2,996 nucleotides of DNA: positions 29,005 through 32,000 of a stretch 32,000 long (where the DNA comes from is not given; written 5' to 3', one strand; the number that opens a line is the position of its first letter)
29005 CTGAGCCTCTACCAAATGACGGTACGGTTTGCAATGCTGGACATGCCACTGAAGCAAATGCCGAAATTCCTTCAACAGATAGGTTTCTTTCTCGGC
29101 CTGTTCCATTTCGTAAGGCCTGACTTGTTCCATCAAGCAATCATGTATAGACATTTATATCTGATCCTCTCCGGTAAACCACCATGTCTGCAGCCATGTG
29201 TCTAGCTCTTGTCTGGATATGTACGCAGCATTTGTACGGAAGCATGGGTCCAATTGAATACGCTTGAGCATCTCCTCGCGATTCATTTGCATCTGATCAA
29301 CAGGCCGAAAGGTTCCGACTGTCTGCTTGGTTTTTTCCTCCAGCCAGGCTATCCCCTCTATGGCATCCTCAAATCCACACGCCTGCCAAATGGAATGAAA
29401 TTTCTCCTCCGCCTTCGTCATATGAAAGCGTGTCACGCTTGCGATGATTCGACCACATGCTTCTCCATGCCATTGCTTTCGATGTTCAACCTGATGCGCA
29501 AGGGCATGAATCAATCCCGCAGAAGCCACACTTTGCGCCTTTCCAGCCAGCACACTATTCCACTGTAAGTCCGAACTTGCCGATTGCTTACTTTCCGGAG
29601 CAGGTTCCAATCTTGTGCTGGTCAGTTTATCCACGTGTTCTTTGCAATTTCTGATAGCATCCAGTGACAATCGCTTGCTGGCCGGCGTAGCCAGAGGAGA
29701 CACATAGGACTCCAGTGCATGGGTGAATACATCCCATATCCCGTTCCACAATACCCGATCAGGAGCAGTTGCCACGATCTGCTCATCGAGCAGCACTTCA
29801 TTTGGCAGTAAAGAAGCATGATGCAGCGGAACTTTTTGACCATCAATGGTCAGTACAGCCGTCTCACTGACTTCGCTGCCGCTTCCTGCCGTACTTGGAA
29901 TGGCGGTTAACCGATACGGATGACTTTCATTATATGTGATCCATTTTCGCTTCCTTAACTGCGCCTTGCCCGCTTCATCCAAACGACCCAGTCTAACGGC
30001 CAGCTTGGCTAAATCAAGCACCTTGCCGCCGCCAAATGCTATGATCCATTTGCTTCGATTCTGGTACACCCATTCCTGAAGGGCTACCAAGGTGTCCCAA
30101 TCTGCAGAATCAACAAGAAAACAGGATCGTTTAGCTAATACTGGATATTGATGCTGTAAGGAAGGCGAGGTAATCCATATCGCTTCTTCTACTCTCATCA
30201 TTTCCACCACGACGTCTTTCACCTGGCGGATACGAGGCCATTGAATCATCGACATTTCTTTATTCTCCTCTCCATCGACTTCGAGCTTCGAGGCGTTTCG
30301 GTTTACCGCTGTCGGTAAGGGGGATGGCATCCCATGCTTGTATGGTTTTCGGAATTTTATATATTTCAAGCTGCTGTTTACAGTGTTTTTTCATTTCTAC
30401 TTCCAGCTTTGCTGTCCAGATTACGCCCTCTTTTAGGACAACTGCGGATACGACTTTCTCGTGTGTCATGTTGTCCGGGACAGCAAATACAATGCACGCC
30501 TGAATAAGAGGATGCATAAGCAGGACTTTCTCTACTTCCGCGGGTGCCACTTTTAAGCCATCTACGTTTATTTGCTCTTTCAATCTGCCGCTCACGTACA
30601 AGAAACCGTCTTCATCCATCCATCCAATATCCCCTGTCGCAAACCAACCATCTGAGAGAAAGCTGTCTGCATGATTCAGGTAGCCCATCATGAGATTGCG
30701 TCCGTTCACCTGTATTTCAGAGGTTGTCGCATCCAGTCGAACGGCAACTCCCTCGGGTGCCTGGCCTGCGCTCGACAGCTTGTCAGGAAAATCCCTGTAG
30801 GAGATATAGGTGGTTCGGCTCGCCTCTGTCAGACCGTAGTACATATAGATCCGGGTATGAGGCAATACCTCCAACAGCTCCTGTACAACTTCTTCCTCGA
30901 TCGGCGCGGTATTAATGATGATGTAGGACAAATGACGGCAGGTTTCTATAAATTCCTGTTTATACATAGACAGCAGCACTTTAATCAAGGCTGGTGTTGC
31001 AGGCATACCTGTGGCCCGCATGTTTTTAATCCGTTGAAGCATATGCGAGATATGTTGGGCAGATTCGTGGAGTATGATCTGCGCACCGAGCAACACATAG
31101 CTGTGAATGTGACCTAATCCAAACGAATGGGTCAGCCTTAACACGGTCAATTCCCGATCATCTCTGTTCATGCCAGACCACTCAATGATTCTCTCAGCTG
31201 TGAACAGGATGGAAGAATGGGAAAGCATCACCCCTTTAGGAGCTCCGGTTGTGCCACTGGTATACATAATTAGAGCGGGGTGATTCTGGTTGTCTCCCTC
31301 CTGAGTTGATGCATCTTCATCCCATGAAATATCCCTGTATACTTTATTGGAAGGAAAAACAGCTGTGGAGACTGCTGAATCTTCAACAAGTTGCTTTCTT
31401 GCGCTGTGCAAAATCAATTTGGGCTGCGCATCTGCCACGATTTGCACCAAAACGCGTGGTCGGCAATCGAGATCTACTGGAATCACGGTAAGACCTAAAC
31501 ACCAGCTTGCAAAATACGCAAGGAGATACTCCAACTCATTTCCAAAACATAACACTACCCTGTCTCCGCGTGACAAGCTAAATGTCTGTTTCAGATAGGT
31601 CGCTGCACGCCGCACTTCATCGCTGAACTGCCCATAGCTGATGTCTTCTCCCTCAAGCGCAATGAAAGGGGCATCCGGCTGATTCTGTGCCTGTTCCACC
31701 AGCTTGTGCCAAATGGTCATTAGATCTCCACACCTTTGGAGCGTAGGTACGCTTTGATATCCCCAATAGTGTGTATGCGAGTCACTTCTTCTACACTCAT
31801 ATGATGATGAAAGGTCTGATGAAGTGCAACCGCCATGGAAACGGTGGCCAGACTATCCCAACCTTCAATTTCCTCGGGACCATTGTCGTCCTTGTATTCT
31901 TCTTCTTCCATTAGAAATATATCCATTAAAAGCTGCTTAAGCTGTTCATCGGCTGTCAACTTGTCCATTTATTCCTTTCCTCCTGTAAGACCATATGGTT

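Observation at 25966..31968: Lux-like acyl activation/reduction module (ACP, ANL ligase, Fe-ADH, LuxE, GNAT-like, LuxC) wired into nonulosonic acid biosynthesis, with no luciferase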

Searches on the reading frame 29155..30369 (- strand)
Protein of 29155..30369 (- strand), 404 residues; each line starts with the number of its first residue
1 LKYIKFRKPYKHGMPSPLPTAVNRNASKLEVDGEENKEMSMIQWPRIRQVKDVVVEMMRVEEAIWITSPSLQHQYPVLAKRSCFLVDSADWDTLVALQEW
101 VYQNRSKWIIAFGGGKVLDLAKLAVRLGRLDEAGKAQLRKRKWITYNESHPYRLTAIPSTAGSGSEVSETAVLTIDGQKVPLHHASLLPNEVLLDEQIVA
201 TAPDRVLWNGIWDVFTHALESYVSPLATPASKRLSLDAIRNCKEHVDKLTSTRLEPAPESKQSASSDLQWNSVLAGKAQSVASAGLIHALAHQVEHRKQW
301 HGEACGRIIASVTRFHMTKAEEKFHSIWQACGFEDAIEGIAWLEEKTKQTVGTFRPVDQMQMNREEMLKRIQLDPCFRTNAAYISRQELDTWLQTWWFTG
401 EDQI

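Call 4: search_protein_families(library=pfam, proteins=[window:29155-30369:-], max_evalue=0.01)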
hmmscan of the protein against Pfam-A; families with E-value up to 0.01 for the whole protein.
window:29155-30369:- (404 aa): 3 families
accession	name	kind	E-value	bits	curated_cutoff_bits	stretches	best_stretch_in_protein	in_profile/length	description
PF00465.25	Fe-ADH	-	4.9e-16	59.2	31.3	1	101-195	76-167/168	Iron-containing alcohol dehydrogenase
PF25137.1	ADH_Fe_C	-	2.7e-14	53.7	27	1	213-369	7-163/194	Fe-containing alcohol dehydrogenase family, C-terminal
PF13685.12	Fe-ADH_2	-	3e-06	27.7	28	1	85-124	54-93/149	Iron-containing alcohol dehydrogenase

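Call 5: search_protein_families(library=ncbifam, proteins=[window:29155-30369:-], max_evalue=0.01)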
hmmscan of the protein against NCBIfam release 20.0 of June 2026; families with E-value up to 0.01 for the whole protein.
window:29155-30369:- (404 aa): 18 families
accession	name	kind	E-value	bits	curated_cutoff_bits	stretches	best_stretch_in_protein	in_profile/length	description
NF010378.0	PRK13805.1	equivalog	7.3e-31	106.8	951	1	99-325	535-765/872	bifunctional acetaldehyde-CoA/alcohol dehydrogenase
NF041833.1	Fe_ADH_ErcA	equivalog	8.1e-27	94.3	550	1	102-390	84-375/382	alcohol dehydrogenase-like regulatory protein ErcA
NF011998.0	PRK15454.1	equivalog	3.8e-24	85.1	556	1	105-331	106-325/395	ethanolamine utilization ethanol dehydrogenase EutG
TIGR03405.1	Phn_Fe-ADH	equivalog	2.2e-23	82.6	423.7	1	102-325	77-297/355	iron-containing alcohol dehydrogenase PsrA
NF058672.1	4HyButDHCUPNE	equivalog_domain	4.8e-22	78.7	500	1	102-394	81-375/378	4-hydroxybutyrate dehydrogenase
TIGR02638.1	lactal_redase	equivalog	5.3e-21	74.9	523.15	1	104-340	85-314/379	lactaldehyde reductase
NF053866.1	CholDhdGbsBBac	equivalog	8.6e-18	64.1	550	1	94-335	82-320/392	choline dehydrogenase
NF041822.1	daptide_DH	equivalog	1.6e-17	63.5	300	1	87-241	38-195/363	daptide-type RiPP biosynthesis dehydogenase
NF050025.1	SulfAcetaldRedSarD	equivalog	2.3e-17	62.9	700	1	108-340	90-315/385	sulfoacetaldehyde reductase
NF007911.0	PRK10624.1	equivalog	2.4e-17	63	537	1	104-341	86-314/382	lactaldehyde reductase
NF007363.0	PRK09860.1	equivalog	1.2e-11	44.3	581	1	102-333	85-309/383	L-threonine dehydrogenase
NF002022.0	PRK00843.1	equivalog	1.9e-08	33.7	413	1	78-124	60-106/350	NAD(P)-dependent glycerol-1-phosphate dehydrogenase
NF011717.0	PRK15138.1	equivalog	2.4e-08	33.5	645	1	90-224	70-205/387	alcohol dehydrogenase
NF006941.0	PRK09423.1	subfamily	2e-07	30.2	336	1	156-220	113-178/367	glycerol dehydrogenase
TIGR04266.1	NDMA_methanol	equivalog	5.6e-06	25.4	625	1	101-333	89-320/420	NDMA-dependent methanol dehydrogenase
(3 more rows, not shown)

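Call 62: search_solved_structures(query=window:29155-30255:-, max_evalue=1e-10)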
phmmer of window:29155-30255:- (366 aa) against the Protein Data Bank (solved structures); distinct sequences matched with E-value up to 1e-10: 17.
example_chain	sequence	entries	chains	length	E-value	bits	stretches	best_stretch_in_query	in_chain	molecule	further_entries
9knp_A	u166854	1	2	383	3.6e-21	79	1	70-310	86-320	375aa long hypothetical alchol dehydrogenase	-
9ldl_C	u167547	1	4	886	6.1e-21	78.2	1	52-296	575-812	Aldehyde dehydrogenase family protein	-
8uhw_A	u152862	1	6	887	4.4e-18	68.8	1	70-287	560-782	Aldehyde-alcohol dehydrogenase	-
13he_A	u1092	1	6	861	4.5e-18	68.8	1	70-287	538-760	Aldehyde-alcohol dehydrogenase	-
3zdr_A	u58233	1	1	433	1e-16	64.3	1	70-286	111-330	ALCOHOL DEHYDROGENASE DOMAIN OF THE BIFUNCTIONAL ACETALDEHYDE DEHYDROGENASE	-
7dag_A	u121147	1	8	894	5.3e-16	61.9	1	70-280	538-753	Aldehyde-alcohol dehydrogenase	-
6scg_A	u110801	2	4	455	5.8e-16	61.8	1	69-280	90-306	Aldehyde-alcohol dehydrogenase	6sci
6tqh_A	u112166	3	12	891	2.4e-15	59.8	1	70-280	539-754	Aldehyde-alcohol dehydrogenase | Bifunctional aldehyde-alcohol dehydrogenase AdhE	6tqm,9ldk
6ahc_A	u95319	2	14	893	2.4e-15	59.8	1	70-280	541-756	Aldehyde-alcohol dehydrogenase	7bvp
6jko_A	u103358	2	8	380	4.7e-15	58.8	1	56-354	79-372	Methanol dehydrogenase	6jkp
6c75_A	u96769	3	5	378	7.5e-15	58.2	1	70-307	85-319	Alcohol dehydrogenase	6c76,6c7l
9jx4_A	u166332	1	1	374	9.1e-15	57.9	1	54-307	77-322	Aldehyde-alcohol dehydrogenase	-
8zwd_B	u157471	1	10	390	1.1e-14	57.7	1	66-295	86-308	NAD(P)-dependent methanol dehydrogenase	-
8zrl_A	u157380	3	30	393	2.7e-14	56.3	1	69-306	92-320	NAD-dependent methanol dehydrogenase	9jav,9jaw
3bfj_A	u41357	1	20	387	1.3e-12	50.8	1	115-310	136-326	1,3-propanediol oxidoreductase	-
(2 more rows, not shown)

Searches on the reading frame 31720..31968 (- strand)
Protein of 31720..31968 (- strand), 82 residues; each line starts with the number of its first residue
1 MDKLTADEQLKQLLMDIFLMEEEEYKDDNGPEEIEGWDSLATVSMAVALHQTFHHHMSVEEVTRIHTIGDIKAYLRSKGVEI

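Call 4: search_protein_families(library=pfam, proteins=[window:31720-31968:-], max_evalue=0.01)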
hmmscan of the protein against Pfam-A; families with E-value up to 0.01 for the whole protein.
window:31720-31968:- (82 aa): 1 family
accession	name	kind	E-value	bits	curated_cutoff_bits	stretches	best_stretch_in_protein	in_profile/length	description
PF00550.31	PP-binding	-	0.0001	22.9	20.8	1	9-75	2-67/67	Phosphopantetheine attachment site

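Call 5: search_protein_families(library=ncbifam, proteins=[window:31720-31968:-], max_evalue=0.01)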
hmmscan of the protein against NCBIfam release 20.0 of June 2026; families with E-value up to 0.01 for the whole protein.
window:31720-31968:- (82 aa): 8 families
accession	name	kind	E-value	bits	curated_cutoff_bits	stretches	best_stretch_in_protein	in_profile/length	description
NF002148.0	PRK00982.1-2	subfamily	1.5e-06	28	71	1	8-78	7-77/79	acyl carrier protein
NF002149.0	PRK00982.1-3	equivalog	3.3e-05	23.7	106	1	6-77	4-75/78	acyl carrier protein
TIGR00517.1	acyl_carrier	equivalog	9e-05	22.3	70.45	1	20-77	18-75/77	acyl carrier protein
NF002150.0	PRK00982.1-4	subfamily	0.00016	21.8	66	1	8-78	8-78/80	acyl carrier protein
NF002151.0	PRK00982.1-5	equivalog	0.00088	19.4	92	1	8-77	6-75/78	acyl carrier protein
NF002147.0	PRK00982.1-1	equivalog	0.0017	18.2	84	1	37-78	39-80/83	acyl carrier protein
NF040636.1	AcpM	exception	0.0022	17.9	146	1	37-76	37-76/93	meromycolate extension acyl carrier protein AcpM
NF003757.0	PRK05350.1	equivalog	0.0057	16.8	65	1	8-71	9-72/83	acyl carrier protein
